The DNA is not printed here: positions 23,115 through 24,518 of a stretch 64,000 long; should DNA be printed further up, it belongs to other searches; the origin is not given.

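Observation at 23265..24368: Tail-fibre N-motif + FGE/C-type-lectin-fold protein inserted into the dcw cluster: architecture of a DGR variable protein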

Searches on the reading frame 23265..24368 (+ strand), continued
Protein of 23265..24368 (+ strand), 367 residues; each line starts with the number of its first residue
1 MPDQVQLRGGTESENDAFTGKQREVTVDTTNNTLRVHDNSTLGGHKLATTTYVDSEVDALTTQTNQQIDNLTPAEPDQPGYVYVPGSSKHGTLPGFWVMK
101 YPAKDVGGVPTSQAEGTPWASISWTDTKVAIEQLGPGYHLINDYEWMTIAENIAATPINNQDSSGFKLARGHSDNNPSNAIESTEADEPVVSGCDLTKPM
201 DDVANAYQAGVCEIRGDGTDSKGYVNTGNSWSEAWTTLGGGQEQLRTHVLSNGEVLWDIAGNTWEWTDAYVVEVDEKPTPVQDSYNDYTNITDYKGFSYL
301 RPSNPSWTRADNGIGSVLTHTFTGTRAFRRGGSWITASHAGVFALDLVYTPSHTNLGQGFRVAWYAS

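Call 25: find_encoding_contigs(protein=P0045, flank=10000, max_places=3)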
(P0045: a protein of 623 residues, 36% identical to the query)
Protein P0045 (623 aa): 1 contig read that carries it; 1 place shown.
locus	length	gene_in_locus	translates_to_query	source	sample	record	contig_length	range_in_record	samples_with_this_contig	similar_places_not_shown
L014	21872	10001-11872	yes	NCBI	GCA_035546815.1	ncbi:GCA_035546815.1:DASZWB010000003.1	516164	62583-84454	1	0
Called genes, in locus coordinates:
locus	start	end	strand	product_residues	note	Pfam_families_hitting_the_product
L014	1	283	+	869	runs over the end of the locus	PF07517:SecA_DEAD, PF01043:SecA_PP_bind, PF21090:P-loop_SecA, PF07516:SecA_SW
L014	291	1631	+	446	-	PF00675:Peptidase_M16, PF05193:Peptidase_M16_C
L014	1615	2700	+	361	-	PF03462:PCRF, PF00472:RF-1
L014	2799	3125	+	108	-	-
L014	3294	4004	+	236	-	PF00005:ABC_tran, PF13304:AAA_21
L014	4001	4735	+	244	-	PF01061:ABC2_membrane, PF12679:ABC2_membrane_2, PF12698:ABC2_membrane_3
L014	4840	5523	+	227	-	PF00931:NB-ARC (faint), PF00005:ABC_tran, PF13304:AAA_21 (faint)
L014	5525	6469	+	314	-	PF18075:FtsX_ECD, PF02687:FtsX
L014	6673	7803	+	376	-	PF25994:HH_AprE (faint), PF05257:CHAP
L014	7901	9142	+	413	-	PF00595:PDZ, PF13180:PDZ_2, PF17820:PDZ_6, PF03572:Peptidase_S41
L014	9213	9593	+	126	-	PF18451:CdiA_C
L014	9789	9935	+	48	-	-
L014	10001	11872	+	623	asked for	PF01391:Collagen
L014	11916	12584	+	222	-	-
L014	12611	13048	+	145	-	-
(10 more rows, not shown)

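Call 27: search_solved_structures(query=P0001, max_evalue=1, show_alignments=2)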
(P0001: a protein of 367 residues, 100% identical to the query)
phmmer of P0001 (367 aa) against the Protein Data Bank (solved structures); distinct sequences matched with E-value up to 1: 6.
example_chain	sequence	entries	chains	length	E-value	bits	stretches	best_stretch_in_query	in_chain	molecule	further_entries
1yu0_A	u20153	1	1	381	1.2e-08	37.6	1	3-52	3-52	Major Tropism Determinant (Mtd-P1)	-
1yu1_A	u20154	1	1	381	2.4e-08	36.6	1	3-52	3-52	Major Tropism Determinant (Mtd-P3c)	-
1yu2_A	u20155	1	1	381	2.4e-08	36.6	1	3-52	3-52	Major Tropism Determinant (Mtd-M1)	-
1yu3_A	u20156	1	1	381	2.4e-08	36.6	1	3-52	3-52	Major Tropism Determinant (Mtd-I1)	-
1yu4_A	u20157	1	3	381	2.4e-08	36.6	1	3-52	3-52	Major Tropism Determinant (Mtd-U1)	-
2iou_A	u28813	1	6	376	3.8e-08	35.9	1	5-52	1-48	Major Tropism Determinant P1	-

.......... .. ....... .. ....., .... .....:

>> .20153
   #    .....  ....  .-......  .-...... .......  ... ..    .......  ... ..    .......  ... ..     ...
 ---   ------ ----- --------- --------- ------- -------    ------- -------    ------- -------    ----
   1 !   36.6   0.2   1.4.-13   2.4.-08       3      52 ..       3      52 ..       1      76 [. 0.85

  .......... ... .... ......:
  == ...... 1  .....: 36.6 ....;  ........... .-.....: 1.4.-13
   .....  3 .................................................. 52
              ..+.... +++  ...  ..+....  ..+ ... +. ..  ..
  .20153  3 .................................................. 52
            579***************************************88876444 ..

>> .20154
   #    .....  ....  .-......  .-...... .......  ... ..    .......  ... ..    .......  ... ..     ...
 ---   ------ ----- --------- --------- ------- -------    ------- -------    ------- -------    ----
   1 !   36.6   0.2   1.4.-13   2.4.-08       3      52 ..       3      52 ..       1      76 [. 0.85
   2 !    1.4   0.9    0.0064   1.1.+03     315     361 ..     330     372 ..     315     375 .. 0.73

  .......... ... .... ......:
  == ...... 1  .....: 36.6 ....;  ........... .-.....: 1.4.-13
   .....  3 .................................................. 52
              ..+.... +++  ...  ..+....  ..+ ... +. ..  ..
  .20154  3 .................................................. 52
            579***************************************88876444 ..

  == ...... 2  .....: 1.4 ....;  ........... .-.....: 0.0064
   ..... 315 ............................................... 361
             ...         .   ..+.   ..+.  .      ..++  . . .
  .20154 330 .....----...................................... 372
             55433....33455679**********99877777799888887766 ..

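Call 31: find_encoding_contigs(protein=P0008, flank=10000, max_places=3)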
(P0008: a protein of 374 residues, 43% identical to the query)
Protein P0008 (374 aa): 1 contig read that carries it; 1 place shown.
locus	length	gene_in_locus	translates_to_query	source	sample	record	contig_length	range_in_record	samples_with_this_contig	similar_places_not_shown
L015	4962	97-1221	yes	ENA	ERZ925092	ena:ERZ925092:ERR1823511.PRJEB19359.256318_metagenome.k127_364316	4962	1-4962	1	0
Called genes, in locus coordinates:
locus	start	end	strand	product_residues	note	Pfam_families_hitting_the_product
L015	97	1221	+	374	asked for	PF03781:FGE-sulfatase (faint)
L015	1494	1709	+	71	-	PF01402:RHH_1, PF03693:ParD_antitoxin (weak)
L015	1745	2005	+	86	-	PF05015:HigB-like_toxin (weak)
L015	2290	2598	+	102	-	PF22600:MTPAP-like_central (weak), PF01909:NTP_transf_2, PF18765:Polbeta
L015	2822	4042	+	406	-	PF13173:AAA_14, PF13635:DUF4143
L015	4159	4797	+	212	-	PF01936:NYN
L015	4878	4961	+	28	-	?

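Call 37: predict_structure(alignment_id=A1)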
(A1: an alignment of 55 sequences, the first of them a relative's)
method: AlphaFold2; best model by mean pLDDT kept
length: 367 residues; sequences in the alignment: 55
mean_pLDDT: 83.6   pTM: 0.81
mean pLDDT of the five models: 83.6, 83.0, 82.0, 81.8, 80.1
residues with pLDDT >= 90: 249; 70-90: 44; 50-70: 14; < 50: 60
segments of 3 or more residues with pLDDT < 50: 1-23, 33-35, 40-69
pLDDT, mean of each block of 10 residues (from residue 1): 36 43 49 49 40 40 39 87 96 96 96 94 97 96 98 98 91 86 88 96 95 89 90 84 94 96 96 96 94 95 95 95 97 83 97 95 90
secondary structure, 60 per line:
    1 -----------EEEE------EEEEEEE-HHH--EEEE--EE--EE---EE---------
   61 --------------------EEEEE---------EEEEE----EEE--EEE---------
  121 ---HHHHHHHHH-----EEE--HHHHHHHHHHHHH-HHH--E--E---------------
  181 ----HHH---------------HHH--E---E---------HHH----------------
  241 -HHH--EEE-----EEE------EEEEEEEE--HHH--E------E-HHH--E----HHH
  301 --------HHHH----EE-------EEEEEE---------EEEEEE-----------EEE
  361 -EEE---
elements in order: E12-15 E22-28 E35-38 E81-85 E95-99 E104-106 E109-111 H124-132 E138-140 H143-155 E247-249 E255-257 E264-271 H309-312 E326-331 E341-346 E358-360 E362-364
